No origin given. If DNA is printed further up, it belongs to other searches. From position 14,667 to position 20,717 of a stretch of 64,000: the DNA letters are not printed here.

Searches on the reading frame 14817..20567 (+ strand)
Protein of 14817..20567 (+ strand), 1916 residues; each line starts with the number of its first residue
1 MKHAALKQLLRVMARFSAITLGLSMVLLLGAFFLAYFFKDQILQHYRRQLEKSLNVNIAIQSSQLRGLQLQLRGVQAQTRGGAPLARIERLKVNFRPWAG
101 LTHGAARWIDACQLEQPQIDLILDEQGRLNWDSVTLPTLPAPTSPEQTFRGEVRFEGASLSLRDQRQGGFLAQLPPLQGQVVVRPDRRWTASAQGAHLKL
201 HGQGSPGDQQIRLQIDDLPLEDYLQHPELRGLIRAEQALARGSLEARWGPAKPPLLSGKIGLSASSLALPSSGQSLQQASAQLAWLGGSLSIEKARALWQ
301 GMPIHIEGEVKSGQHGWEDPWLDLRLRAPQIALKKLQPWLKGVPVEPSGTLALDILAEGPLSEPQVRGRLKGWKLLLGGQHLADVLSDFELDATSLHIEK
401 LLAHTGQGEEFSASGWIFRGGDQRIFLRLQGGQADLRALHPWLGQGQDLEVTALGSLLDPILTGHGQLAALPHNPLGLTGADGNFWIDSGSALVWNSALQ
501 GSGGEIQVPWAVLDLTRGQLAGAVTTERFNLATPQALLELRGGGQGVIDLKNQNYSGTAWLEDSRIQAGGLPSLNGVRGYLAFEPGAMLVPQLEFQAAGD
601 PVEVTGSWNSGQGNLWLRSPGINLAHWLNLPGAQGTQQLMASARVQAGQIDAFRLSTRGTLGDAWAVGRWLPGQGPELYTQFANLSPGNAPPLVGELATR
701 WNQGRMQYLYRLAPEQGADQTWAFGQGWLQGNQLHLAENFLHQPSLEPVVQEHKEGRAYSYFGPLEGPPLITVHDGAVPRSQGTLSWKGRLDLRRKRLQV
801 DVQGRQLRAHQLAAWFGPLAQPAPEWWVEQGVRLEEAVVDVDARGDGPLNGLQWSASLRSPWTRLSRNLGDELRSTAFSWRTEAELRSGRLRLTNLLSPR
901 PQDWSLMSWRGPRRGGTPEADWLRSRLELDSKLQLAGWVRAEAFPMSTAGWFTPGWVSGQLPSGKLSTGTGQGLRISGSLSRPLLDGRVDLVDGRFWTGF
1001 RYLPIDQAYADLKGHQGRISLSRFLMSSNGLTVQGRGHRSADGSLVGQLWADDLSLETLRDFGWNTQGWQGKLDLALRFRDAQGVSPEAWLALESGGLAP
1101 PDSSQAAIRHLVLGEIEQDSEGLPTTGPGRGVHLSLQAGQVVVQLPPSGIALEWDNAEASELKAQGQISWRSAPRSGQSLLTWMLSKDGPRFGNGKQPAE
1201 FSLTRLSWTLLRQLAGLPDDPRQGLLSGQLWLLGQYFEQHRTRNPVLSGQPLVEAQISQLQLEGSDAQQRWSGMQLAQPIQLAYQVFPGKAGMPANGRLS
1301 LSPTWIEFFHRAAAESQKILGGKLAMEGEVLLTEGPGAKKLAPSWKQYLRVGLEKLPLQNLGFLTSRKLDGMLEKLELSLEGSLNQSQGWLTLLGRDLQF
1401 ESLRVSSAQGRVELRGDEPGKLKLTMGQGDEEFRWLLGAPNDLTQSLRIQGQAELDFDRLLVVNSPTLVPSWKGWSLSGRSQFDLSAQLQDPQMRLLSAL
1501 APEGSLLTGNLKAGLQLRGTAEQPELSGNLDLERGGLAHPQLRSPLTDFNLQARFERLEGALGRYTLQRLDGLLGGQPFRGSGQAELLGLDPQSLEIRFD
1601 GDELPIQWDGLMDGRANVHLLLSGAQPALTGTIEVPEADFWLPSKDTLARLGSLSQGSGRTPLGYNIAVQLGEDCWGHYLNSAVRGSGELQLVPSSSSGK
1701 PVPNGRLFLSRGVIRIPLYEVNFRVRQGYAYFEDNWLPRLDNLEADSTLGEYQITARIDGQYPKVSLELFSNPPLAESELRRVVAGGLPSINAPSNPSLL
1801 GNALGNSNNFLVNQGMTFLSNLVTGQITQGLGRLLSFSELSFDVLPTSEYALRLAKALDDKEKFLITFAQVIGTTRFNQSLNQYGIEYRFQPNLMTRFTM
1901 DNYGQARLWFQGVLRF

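Call 64: search_protein_families(library=pfam, proteins=[window:14817-20567:+], max_evalue=0.00001)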
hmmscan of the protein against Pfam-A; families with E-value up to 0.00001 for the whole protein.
window:14817-20567:+ (1916 aa): 3 families
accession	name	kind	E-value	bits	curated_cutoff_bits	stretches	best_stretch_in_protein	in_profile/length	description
PF04357.19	TamB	-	8.5e-21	75.1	22.4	1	1575-1908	9-375/381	TamB, inner membrane protein subunit of TAM complex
PF05359.17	DUF748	-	3.3e-18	65.6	50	1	11-277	12-292/1037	Domain of Unknown Function (DUF748)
PF05170.20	AsmA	-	3.1e-08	33.3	29.8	1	26-168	22-177/607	AsmA family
